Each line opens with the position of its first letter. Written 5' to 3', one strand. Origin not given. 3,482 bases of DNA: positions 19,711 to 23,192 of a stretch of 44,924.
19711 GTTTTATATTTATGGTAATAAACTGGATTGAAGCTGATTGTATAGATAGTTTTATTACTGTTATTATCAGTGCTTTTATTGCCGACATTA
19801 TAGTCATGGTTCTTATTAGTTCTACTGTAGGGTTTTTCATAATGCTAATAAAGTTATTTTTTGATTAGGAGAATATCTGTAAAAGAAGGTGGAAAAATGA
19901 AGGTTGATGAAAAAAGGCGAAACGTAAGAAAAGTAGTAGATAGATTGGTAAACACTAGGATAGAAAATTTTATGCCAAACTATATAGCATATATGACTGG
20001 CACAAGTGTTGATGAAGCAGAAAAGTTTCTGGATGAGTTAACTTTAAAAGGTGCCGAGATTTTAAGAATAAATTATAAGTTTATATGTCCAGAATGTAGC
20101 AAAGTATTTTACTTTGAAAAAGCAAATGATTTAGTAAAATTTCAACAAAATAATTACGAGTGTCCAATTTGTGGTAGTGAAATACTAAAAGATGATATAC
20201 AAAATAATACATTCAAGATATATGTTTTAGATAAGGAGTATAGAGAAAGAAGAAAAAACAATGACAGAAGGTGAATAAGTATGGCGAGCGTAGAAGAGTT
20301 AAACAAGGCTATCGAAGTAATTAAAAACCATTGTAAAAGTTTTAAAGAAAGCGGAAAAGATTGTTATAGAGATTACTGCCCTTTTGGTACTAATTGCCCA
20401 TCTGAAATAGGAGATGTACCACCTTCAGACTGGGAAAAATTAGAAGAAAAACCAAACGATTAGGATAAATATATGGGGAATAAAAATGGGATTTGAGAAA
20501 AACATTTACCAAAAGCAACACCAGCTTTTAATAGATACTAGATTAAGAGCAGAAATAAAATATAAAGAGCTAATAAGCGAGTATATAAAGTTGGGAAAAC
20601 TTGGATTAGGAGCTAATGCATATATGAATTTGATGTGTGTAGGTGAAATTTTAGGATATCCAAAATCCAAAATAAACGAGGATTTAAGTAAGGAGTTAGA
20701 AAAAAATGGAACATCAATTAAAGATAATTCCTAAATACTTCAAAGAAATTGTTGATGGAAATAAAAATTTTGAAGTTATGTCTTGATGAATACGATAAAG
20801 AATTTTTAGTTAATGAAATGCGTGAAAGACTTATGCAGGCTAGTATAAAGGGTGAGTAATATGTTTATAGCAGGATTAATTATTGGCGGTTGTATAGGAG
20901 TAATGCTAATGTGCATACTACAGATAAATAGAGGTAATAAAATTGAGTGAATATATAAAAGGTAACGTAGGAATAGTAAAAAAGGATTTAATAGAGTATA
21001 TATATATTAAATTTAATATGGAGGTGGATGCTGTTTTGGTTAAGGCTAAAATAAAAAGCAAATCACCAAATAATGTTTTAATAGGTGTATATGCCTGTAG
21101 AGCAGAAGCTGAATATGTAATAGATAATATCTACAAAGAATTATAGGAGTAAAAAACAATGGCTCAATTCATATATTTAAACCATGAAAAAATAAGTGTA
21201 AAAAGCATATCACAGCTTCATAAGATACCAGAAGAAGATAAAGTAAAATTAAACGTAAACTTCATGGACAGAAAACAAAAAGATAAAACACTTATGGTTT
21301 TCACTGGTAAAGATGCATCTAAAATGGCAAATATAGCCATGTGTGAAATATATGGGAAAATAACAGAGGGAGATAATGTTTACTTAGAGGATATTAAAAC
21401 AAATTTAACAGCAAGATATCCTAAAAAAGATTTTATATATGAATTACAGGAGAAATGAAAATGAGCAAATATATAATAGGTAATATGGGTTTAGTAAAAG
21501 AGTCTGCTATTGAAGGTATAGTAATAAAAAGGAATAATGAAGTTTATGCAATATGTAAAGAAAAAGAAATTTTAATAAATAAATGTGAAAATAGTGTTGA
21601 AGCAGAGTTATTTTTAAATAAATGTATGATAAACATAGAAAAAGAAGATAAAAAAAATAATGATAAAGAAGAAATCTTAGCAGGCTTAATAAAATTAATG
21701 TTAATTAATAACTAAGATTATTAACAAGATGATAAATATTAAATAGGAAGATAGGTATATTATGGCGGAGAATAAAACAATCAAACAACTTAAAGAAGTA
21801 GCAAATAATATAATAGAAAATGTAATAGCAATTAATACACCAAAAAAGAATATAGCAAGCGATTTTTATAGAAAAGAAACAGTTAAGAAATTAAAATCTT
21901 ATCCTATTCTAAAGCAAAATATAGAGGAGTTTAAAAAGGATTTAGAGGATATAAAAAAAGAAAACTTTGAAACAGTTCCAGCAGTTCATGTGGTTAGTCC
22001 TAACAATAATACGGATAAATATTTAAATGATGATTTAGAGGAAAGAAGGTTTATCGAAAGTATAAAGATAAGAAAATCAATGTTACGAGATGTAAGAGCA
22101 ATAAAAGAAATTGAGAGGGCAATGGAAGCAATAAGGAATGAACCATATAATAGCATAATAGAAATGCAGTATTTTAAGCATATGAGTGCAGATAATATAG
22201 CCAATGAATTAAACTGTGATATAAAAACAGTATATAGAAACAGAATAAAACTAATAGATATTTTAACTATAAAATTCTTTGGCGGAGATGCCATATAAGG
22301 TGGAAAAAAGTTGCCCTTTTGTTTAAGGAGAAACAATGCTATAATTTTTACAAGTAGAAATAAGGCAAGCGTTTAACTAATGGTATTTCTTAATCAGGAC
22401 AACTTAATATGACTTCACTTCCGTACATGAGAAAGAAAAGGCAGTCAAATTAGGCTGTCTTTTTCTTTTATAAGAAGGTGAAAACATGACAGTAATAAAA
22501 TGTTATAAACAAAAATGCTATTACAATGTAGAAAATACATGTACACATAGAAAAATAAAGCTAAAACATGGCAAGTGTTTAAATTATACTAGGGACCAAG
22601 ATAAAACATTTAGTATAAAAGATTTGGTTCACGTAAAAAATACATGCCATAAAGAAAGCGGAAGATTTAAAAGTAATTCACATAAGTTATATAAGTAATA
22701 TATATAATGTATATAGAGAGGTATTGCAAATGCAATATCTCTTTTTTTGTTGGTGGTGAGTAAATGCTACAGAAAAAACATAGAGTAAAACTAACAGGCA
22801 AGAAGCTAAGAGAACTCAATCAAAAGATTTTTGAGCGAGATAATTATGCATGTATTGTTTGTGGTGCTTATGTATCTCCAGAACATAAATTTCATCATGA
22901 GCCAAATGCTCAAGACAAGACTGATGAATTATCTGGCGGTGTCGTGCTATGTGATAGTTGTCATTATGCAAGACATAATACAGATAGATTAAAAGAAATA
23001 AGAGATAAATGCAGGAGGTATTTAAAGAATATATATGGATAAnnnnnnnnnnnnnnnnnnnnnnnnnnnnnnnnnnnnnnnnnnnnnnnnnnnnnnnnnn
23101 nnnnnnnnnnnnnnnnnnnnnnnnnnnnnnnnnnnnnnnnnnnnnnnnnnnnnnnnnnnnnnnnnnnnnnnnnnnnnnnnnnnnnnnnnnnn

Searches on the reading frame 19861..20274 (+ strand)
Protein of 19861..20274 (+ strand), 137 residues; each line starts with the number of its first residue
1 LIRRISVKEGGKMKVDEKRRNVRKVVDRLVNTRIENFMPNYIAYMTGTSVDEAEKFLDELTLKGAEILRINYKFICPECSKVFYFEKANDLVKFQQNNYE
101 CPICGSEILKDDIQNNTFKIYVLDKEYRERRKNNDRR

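Call 39: search_protein_families(library=pfam, proteins=[window:19861-20274:+], max_evalue=0.01)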
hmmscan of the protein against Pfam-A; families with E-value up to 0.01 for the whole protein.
window:19861-20274:+ (137 aa): 10 families
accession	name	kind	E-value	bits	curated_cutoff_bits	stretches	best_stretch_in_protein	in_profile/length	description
PF25164.1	CoiA_N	-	0.00056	19.8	26.3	0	91-108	9-27/50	Competence protein CoiA, N-terminal domain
PF18439.7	zf_UBZ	-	0.00081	19.4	25.6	0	97-114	1-18/32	Ubiquitin-Binding Zinc Finger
PF05876.18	GpA_ATPase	-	0.0011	19.1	25.6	1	28-111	152-236/247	Phage terminase large subunit gpA, ATPase domain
PF25206.1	DUF7836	-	0.0018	18.5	26.7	1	74-107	8-39/59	Domain of unknown function (DUF7836)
PF24441.1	DUF7560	-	0.0018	18.4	27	0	71-114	3-43/44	Family of unknown function (DUF7560)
PF19363.4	DUF5939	-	0.0021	17.7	22.5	1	40-107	39-104/281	Family of unknown function (DUF5939)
PF12230.13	PRP21_like_P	-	0.0044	17.3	28.2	1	95-134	149-187/213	Pre-mRNA splicing factor PRP21 like protein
PF13248.11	Zn_ribbon_3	-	0.0057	16.5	27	0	98-112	2-15/26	zinc-ribbon domain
PF23548.1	Zn_ribbon_FGT1_2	-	0.0073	16.3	27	0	99-111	21-33/35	FORGETTER1 second zinc ribbon domain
PF09723.15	Zn_ribbon_8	-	0.0077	16.7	34.4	0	72-107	4-36/41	Zinc ribbon domain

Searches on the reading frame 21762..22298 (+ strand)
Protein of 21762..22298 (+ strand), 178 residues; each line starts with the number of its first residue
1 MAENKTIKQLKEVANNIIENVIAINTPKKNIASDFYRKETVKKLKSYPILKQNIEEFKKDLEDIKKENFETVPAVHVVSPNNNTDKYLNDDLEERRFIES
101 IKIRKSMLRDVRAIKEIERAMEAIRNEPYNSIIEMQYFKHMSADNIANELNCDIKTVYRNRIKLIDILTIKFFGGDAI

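Call 39: search_protein_families(library=pfam, proteins=[window:21762-22298:+], max_evalue=0.01)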
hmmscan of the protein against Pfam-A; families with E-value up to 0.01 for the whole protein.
window:21762-22298:+ (178 aa): 3 families
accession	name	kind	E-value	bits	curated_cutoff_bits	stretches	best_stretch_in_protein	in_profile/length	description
PF07374.17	DUF1492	-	2e-05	25.1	21.5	1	109-162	40-93/100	Protein of unknown function (DUF1492)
PF14490.11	HHH_RecD2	-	0.00094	19.5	27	1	118-168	31-81/92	ATP-dependent RecD2 DNA helicase HHH domain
PF08281.18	Sigma70_r4_2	-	0.0021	18.1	25.7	1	128-159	14-45/54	Sigma-70, region 4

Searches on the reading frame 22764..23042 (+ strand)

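Call 39: search_protein_families(library=pfam, proteins=[window:22764-23042:+], max_evalue=0.01)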
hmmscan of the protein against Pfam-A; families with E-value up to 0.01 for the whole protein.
window:22764-23042:+ (92 aa): 1 family
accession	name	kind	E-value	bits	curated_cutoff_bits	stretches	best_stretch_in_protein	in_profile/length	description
PF01844.29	HNH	-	0.00046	20.7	21.4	1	30-72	1-46/47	HNH endonuclease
